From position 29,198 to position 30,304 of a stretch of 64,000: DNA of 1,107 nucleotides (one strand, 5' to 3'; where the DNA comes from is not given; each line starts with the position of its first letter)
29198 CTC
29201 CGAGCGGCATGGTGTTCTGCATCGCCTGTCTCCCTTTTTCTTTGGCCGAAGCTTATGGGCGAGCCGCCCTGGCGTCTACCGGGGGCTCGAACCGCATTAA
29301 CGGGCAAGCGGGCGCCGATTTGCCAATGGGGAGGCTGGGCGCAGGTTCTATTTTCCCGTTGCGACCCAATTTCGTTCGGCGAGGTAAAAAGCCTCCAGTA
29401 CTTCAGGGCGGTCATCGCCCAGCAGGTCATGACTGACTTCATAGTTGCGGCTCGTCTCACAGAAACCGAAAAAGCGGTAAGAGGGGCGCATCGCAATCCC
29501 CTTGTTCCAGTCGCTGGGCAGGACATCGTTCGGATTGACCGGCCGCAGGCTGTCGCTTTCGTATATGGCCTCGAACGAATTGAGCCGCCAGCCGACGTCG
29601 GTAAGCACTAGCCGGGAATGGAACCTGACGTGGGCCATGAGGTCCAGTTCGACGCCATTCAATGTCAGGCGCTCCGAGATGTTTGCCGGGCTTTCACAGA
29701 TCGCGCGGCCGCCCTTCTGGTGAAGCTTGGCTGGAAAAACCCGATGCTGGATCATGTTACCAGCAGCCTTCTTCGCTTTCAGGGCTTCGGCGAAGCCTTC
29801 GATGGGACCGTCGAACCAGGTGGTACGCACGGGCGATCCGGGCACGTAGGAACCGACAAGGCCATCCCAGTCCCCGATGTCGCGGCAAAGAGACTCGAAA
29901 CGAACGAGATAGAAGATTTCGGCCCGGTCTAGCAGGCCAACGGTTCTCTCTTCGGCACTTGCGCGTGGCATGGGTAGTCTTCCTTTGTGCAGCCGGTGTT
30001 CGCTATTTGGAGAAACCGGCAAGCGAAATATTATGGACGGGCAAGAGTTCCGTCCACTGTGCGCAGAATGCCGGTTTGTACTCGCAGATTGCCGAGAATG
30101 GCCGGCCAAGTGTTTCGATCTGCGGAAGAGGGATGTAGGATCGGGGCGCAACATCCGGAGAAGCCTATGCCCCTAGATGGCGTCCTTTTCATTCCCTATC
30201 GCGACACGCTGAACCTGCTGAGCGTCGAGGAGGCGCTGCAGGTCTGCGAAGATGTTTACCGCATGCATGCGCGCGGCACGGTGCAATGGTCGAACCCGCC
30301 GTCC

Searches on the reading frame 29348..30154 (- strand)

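Call 7: search_protein_families(library=pfam, proteins=[window:29348-30154:-])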
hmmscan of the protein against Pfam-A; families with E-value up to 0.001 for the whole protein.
window:29348-30154:- (268 aa): 1 family
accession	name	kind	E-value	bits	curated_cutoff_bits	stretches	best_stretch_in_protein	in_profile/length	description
PF13577.12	SnoaL_4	-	4.5e-06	27.1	24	1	74-193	3-124/126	SnoaL-like domain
